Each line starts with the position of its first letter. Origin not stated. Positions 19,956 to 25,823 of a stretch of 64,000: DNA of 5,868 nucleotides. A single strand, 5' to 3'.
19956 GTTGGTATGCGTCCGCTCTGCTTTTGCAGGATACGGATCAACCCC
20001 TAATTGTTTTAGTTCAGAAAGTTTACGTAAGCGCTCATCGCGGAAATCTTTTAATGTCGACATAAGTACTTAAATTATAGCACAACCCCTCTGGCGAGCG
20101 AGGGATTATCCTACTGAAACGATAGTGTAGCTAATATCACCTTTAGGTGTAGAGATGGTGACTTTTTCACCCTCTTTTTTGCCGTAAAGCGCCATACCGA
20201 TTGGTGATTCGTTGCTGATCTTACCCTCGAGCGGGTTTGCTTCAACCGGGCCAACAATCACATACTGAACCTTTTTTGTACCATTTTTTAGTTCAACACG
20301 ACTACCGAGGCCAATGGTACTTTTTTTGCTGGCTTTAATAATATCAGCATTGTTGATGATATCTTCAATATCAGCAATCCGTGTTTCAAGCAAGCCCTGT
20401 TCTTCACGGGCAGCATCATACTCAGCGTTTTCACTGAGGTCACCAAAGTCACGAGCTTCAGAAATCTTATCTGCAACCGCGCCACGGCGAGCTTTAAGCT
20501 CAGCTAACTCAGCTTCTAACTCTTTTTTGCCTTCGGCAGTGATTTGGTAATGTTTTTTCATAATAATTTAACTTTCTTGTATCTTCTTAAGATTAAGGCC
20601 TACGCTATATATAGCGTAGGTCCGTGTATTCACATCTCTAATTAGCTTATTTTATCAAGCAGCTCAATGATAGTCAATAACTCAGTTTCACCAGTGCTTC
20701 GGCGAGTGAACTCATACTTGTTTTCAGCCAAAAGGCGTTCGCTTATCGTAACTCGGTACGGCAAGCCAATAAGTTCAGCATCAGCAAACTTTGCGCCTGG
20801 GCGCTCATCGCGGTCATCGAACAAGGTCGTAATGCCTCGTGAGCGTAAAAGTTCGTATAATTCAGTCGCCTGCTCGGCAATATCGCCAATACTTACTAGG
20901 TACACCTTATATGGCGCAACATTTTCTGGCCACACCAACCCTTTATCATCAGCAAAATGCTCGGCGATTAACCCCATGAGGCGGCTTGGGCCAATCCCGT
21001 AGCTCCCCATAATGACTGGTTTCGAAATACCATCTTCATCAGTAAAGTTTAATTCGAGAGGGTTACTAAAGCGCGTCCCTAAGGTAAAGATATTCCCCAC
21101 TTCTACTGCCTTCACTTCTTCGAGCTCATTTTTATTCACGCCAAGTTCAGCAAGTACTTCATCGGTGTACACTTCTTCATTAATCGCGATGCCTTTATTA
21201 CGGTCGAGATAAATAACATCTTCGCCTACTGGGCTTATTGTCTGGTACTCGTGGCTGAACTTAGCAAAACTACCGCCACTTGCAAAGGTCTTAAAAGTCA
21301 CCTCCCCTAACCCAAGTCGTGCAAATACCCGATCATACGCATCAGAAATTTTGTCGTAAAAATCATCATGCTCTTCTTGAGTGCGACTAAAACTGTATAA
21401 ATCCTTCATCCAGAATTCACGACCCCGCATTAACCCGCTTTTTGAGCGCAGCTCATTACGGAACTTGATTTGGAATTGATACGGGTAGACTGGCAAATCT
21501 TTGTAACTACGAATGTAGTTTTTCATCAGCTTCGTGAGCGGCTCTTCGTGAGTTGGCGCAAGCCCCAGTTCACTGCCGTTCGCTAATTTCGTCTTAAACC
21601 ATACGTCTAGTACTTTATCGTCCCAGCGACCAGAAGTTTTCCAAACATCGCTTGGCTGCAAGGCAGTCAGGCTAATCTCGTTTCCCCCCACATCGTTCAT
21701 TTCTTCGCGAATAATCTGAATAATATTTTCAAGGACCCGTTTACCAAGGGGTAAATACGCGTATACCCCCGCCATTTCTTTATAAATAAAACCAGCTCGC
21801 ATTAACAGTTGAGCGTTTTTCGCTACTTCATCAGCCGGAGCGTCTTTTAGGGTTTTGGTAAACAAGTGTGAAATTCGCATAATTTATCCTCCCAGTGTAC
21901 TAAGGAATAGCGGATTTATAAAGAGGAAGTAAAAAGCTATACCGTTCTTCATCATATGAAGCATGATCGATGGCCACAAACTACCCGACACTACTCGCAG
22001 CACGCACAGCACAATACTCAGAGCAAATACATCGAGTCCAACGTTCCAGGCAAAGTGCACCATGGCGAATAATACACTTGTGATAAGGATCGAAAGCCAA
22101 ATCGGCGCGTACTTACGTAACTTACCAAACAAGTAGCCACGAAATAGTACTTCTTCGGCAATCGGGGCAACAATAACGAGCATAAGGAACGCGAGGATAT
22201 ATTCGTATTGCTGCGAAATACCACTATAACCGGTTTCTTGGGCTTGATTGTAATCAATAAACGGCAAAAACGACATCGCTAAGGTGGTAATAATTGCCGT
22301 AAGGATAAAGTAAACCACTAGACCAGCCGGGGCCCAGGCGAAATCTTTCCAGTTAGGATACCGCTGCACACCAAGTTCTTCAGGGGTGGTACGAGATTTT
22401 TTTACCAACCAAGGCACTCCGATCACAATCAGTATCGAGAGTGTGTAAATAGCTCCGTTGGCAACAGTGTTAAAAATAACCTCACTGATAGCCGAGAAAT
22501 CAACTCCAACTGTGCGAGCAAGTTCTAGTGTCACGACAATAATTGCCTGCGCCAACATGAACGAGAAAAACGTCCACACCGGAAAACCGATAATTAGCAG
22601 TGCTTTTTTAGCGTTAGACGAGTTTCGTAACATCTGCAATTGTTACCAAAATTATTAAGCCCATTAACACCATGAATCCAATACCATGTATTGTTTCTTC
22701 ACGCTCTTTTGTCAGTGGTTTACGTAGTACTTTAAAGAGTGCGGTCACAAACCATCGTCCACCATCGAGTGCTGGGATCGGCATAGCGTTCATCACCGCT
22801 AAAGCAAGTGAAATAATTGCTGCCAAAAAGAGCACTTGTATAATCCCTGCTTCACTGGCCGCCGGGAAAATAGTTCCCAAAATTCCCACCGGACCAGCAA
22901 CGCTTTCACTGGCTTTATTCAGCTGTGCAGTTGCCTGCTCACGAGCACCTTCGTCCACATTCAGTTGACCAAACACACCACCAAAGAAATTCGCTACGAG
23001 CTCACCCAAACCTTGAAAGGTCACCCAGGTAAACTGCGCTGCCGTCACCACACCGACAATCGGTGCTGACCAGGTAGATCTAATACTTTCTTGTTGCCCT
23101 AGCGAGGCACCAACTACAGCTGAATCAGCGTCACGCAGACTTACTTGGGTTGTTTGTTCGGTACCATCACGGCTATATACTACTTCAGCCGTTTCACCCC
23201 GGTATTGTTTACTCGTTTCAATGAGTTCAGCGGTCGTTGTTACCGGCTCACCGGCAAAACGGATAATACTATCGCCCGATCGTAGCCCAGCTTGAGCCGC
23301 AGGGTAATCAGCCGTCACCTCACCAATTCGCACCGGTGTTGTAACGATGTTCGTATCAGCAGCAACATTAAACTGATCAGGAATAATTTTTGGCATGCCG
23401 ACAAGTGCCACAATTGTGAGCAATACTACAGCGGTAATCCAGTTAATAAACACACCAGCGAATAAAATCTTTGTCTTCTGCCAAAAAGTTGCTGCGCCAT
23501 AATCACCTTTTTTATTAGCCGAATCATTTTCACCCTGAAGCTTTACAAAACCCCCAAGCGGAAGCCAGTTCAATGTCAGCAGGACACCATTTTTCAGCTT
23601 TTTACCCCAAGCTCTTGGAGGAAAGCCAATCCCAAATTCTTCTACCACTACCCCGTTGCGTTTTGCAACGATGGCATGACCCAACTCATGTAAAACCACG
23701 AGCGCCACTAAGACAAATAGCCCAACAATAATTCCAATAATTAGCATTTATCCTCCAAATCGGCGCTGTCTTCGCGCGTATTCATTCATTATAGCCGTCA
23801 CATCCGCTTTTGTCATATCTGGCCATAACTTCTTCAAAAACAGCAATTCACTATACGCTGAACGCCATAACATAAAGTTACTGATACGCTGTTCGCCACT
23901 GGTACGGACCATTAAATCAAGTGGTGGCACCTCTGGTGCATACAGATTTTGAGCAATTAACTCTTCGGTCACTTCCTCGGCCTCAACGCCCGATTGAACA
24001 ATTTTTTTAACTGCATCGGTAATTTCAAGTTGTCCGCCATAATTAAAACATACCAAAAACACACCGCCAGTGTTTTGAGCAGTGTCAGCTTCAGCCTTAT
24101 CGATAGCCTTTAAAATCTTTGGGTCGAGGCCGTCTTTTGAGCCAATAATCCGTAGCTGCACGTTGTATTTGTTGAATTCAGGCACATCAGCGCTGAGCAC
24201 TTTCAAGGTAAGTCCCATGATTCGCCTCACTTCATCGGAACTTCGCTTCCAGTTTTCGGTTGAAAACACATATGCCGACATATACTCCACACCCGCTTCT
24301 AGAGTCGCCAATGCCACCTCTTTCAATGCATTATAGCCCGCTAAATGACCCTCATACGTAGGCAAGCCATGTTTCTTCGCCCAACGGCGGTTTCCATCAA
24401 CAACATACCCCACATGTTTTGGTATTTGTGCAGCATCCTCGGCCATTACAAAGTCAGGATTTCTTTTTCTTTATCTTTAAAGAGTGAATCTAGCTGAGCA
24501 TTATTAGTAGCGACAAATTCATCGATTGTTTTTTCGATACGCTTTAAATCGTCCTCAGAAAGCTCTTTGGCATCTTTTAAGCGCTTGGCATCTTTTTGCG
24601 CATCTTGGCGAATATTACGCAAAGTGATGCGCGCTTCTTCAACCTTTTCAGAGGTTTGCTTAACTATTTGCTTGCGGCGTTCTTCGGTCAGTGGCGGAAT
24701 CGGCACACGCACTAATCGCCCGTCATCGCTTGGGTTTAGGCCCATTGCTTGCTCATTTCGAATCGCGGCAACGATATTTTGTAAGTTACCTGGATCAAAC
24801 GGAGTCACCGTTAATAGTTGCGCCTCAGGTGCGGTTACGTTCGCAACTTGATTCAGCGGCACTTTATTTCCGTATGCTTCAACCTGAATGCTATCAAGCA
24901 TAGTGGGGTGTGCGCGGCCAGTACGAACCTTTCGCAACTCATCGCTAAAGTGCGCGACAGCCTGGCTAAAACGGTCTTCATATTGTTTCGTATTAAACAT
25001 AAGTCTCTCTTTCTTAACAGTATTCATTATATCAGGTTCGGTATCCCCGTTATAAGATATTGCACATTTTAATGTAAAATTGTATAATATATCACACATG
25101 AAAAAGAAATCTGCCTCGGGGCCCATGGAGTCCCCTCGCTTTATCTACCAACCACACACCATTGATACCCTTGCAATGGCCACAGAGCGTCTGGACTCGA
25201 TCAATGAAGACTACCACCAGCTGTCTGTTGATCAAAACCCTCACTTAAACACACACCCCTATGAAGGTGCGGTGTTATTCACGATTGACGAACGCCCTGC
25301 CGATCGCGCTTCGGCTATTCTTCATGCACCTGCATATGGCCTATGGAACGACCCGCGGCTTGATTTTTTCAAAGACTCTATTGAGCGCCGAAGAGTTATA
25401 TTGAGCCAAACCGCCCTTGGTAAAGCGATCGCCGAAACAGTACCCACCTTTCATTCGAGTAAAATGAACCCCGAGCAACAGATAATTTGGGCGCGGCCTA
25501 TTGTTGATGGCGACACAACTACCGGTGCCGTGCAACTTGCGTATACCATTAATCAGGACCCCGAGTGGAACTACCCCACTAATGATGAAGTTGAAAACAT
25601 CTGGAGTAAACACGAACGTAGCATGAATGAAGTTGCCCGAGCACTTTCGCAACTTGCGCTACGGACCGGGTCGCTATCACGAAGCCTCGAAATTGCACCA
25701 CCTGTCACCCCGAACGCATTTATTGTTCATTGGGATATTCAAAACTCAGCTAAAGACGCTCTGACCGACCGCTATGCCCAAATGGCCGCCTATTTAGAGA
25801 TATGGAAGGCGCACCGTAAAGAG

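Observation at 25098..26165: GAF + non-canonical class III nucleotidyl cyclase inserted where pyrH normally sits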

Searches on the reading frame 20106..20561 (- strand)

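Call 65: search_protein_families(library=pfam, proteins=[window:20106-20561:-], max_evalue=0.0001)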
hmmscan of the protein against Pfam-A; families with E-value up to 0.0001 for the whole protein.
window:20106-20561:- (151 aa): 2 families
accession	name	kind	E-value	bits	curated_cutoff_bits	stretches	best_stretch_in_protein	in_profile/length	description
PF03449.20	GreA_GreB_N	-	4.7e-25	88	24.5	1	6-74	2-71/71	Transcription elongation factor, N-terminal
PF01272.25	GreA_GreB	-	7.2e-23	80.8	26.9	1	80-150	3-75/77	Transcription elongation factor, GreA/GreB, C-term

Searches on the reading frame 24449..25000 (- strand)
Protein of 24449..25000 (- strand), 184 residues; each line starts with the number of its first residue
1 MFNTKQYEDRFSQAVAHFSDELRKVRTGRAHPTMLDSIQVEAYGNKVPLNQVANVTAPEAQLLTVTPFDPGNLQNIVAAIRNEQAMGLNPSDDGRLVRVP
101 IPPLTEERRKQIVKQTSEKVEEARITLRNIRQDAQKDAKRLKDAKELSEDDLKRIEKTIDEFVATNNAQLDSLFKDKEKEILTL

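Call 39: find_homologous_proteins(query=window:24449-25000:-, max_evalue=1e-20)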
Query window:24449-25000:- (184 aa): 8000 proteins with E <= 1e-20 among 8000 candidates; the best 120 are listed.
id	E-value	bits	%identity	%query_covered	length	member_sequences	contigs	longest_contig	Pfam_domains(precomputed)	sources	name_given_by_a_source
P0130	1.5e-111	388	100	100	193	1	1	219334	PF01765.25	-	-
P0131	1.4e-93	329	85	100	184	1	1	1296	PF01765.25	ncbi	-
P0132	3.9e-93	328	83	100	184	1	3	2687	PF01765.25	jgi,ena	-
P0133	8.8e-93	327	83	100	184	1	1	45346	PF01765.25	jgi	jgi:ribosome recycling factor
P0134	1.7e-92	326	83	100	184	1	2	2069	PF01765.25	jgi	jgi:ribosome recycling factor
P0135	1.8e-92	326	83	100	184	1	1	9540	PF01765.25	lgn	-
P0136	4.2e-92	324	82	100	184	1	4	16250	PF01765.25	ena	-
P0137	4.6e-92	324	80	100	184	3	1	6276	PF01765.25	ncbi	-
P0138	5.1e-92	324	82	100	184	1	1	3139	PF01765.25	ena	-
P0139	1.1e-91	323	80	100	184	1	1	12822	PF01765.25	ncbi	-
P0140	1.6e-91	322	80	100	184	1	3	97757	PF01765.25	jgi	jgi:ribosome recycling factor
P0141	2.0e-91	322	82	100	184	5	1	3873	PF01765.25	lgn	-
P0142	2.1e-91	322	82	100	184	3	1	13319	PF01765.25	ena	-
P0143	2.3e-91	322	81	100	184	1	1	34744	PF01765.25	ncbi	ncbi:MAG: ribosome recycling factor [Candidatus Microsaccharimonas sp.]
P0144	2.6e-91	322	81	100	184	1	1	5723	PF01765.25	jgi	-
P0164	1.1e-89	317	82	100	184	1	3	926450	PF01765.25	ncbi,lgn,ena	-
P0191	1.0e-88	313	79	100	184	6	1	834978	PF01765.25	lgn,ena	-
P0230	1.1e-87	310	80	100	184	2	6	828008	PF01765.25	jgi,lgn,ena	-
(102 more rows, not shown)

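Call 40: find_encoding_contigs(protein=P0164, flank=4000, max_places=1)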
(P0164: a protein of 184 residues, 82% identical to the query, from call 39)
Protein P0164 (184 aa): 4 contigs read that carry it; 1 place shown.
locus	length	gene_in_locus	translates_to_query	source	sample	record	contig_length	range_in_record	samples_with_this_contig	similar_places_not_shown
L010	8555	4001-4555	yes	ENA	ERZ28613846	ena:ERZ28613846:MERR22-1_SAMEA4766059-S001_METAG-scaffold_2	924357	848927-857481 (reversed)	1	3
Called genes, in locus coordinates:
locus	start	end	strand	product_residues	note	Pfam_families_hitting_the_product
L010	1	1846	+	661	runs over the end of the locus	-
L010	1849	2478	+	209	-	-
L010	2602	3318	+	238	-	PF00318:Ribosomal_S2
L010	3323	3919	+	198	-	PF00889:EF_TS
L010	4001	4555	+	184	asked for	PF01765:RRF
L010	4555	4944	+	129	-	-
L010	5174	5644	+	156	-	PF01255:Prenyltransf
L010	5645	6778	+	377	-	PF02163:Peptidase_M50, PF13180:PDZ_2, PF17820:PDZ_6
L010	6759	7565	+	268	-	PF02517:Rce1-like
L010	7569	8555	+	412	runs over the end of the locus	PF00587:tRNA-synt_2b, PF03129:HGTP_anticodon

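Call 41: find_encoding_contigs(protein=P0191, flank=4000, max_places=1)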
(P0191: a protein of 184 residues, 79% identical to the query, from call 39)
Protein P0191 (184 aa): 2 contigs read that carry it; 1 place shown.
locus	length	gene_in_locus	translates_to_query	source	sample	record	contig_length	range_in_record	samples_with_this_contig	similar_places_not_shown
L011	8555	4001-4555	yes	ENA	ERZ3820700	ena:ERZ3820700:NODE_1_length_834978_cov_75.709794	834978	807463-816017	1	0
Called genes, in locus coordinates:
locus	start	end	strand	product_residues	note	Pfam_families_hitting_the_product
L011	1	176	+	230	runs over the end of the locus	-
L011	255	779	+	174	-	-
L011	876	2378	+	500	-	PF07963:N_methyl (weak)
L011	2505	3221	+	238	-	PF00318:Ribosomal_S2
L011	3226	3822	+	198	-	PF00889:EF_TS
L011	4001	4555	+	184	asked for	PF01765:RRF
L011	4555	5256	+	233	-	PF01255:Prenyltransf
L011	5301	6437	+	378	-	PF02163:Peptidase_M50, PF00595:PDZ, PF13180:PDZ_2, PF17820:PDZ_6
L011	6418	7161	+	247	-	PF02517:Rce1-like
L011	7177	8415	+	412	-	PF00587:tRNA-synt_2b, PF03129:HGTP_anticodon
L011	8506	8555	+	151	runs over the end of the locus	PF03449:GreA_GreB_N, PF01272:GreA_GreB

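Call 42: find_encoding_contigs(protein=P0230, flank=4000, max_places=1)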
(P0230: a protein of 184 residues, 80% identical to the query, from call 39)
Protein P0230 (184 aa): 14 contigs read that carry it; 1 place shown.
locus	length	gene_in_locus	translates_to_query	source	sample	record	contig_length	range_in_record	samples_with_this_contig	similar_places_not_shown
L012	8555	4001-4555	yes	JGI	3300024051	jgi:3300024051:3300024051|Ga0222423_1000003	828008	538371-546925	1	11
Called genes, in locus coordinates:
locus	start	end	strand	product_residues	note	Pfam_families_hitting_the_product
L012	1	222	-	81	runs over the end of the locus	-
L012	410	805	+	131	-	PF12823:DUF3817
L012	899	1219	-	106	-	PF01197:Ribosomal_L31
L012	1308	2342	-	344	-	PF03741:TerC, PF04332:DUF475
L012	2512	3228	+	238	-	PF00318:Ribosomal_S2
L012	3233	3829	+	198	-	PF00889:EF_TS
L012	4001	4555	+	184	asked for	PF01765:RRF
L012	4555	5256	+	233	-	PF01255:Prenyltransf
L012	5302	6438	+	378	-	PF02163:Peptidase_M50, PF13180:PDZ_2, PF17820:PDZ_6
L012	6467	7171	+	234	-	PF02517:Rce1-like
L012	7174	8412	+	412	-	PF00587:tRNA-synt_2b, PF03129:HGTP_anticodon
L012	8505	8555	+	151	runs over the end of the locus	PF03449:GreA_GreB_N, PF01272:GreA_GreB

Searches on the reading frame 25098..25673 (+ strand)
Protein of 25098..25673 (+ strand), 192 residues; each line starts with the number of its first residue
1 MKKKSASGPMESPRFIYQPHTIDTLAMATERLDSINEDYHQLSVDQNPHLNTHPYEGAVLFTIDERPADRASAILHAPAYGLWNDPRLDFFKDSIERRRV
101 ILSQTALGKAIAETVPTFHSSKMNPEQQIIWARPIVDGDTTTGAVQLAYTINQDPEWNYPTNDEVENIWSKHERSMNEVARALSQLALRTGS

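Call 67: predict_structure(alignment_id=A3)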
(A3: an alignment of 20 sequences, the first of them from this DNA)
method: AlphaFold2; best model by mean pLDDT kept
length: 192 residues; sequences in the alignment: 20
mean_pLDDT: 88.1   pTM: 0.83
mean pLDDT of the five models: 88.1, 87.3, 86.8, 86.6, 86.2
residues with pLDDT >= 90: 112; 70-90: 65; 50-70: 9; < 50: 6
segments of 3 or more residues with pLDDT < 50: 1-4
pLDDT, mean of each block of 10 residues (from residue 1): 53 78 94 97 94 94 85 93 90 89 89 88 91 91 94 90 96 95 82 46
secondary structure, 60 per line:
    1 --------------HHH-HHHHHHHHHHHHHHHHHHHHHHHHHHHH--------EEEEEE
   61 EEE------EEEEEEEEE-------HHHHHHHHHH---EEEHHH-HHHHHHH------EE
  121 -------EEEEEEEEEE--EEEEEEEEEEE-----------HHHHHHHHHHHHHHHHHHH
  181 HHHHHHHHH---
elements in order: H19-46 E55-63 E70-78 H86-95 E99-101 H106-112 E128-137 E140-150 H162-189

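Call 72: fold_search(model_id=the predicted structure, library=pdb)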
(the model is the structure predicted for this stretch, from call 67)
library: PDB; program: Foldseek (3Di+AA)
matches with E <= 10: 1181; with E <= 0.001: 31
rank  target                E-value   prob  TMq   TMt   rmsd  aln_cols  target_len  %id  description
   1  3eea_A                6.1e-05  1.00  0.47  0.57   6.5       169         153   15  The crystal structure of the GAF domain/HD domain protein from Geobacter sulfurreducens (released 2008-11-04)
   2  2zmf_A                8.2e-05  1.00  0.42  0.45   9.5       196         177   12  Crystal structure of the C-terminal GAF domain of human phosphodiesterase 10A (released 2008-04-29)
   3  3ci6_B                9.3e-05  1.00  0.48  0.54   8.9       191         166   12  Crystal structure of the GAF domain from Acinetobacter phosphoenolpyruvate-protein phosphotransferase (released 2008-05-13)
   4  4g3k_B                1.4e-04  1.00  0.34  0.44   9.0       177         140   15  Crystal structure of a. aeolicus nlh1 gaf domain in an inactive state (released 2013-05-29)
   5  5w10_C                2.0e-04  1.00  0.40  0.44  10.8       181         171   13  Lcd1 GAF domain in complex with cAMP ligand (released 2017-06-28)
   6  5w10_B                2.3e-04  1.00  0.45  0.50  10.4       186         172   14  Lcd1 GAF domain in complex with cAMP ligand (released 2017-06-28)
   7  3bjn                  2.6e-04  1.00  0.43  0.50   6.0       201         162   11  Crystal structure of C-terminal domain of putative transcriptional regulator from Vibrio cholerae, targeted domain 79-24 (released 2007-12-11)
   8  4g3v_A                2.6e-04  1.00  0.38  0.43   8.4       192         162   13  Crystal structure of A. Aeolicus nlh2 gaf domain in an inactive state (released 2013-05-29)
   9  2o99_A                3.1e-04  1.00  0.49  0.52   5.9       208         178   12  The crystal structure of E.coli IclR C-terminal fragment in complex with glyoxylate (released 2007-04-10)
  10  2zmf_B                3.5e-04  1.00  0.47  0.52   6.6       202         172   10  Crystal structure of the C-terminal GAF domain of human phosphodiesterase 10A (released 2008-04-29)
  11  5w10_A                3.5e-04  1.00  0.46  0.50   9.2       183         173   14  Lcd1 GAF domain in complex with cAMP ligand (released 2017-06-28)
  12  3mf0_B                4.0e-04  1.00  0.42  0.25   9.7       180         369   12  Crystal structure of PDE5A GAF domain (89-518) (released 2010-09-22)
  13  4g3k_A                4.5e-04  1.00  0.40  0.47   8.6       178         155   16  Crystal structure of a. aeolicus nlh1 gaf domain in an inactive state (released 2013-05-29)
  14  9cxh_A                5.4e-04  1.00  0.48  0.14   7.2       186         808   13  Structure of PDE6C in complex with the rod inhibitory p gamma subunit in the presence of cGMP (released 2024-12-18)
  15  5w10_D                5.4e-04  1.00  0.40  0.44   8.7       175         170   12  Lcd1 GAF domain in complex with cAMP ligand (released 2017-06-28)
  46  3eea_B                2.1e-03  1.00  0.48  0.59   5.2       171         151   15  The crystal structure of the GAF domain/HD domain protein from Geobacter sulfurreducens (released 2008-11-04)
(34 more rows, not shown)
